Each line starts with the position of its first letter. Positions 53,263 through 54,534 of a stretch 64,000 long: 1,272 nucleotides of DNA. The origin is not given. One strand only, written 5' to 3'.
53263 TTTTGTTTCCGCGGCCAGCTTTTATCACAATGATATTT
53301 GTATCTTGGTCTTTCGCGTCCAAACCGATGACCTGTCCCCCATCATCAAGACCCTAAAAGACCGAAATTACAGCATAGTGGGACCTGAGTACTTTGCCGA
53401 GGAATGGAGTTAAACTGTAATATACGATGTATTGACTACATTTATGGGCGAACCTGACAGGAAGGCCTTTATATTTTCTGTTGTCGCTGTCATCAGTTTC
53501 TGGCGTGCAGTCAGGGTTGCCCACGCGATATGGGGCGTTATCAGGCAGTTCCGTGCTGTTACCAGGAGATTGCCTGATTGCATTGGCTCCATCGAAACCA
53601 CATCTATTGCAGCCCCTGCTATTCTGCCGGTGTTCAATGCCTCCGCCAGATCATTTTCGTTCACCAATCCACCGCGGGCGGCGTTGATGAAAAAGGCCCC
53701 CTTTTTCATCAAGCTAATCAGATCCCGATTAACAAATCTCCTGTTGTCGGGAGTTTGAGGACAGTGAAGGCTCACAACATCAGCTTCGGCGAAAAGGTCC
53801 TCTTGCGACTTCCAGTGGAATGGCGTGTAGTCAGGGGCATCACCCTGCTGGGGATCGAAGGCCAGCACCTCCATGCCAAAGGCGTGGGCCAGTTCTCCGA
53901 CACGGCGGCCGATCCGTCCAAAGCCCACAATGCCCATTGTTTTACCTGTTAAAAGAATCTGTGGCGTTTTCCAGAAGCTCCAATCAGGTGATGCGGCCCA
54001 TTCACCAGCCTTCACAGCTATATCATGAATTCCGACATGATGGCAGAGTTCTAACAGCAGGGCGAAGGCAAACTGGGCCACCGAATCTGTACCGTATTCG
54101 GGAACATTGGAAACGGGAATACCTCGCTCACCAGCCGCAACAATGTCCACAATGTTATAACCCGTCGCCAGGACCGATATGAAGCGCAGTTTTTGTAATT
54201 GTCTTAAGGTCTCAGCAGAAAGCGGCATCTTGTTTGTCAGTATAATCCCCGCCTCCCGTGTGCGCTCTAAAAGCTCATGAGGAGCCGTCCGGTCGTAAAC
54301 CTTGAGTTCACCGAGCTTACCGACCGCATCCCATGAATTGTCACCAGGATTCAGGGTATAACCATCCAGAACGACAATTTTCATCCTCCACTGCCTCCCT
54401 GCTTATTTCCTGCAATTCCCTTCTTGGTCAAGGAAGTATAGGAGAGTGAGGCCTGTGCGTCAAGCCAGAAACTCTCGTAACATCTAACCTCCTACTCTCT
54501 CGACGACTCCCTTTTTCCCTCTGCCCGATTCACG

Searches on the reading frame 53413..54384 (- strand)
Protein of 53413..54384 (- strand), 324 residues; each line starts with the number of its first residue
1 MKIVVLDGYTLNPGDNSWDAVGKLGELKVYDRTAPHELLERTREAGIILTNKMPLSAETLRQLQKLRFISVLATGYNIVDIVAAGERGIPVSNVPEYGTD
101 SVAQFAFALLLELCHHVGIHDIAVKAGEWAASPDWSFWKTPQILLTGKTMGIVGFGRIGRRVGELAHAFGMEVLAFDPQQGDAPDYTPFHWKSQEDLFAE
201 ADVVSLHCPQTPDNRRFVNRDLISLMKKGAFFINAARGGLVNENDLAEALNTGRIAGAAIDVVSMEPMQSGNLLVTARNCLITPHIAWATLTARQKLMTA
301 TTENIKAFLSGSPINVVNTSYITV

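Call 54: search_protein_families(library=pfam, proteins=[window:53413-54384:-], max_evalue=0.001)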
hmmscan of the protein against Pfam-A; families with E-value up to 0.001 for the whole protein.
window:53413-54384:- (324 aa): 2 families
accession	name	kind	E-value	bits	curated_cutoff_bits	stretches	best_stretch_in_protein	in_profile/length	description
PF02826.25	2-Hacid_dh_C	-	1e-55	188.3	25.1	1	107-287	1-178/178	D-isomer specific 2-hydroxyacid dehydrogenase, NAD binding domain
PF00389.36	2-Hacid_dh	-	2.6e-26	92.3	24.6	1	17-318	11-134/134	D-isomer specific 2-hydroxyacid dehydrogenase, catalytic domain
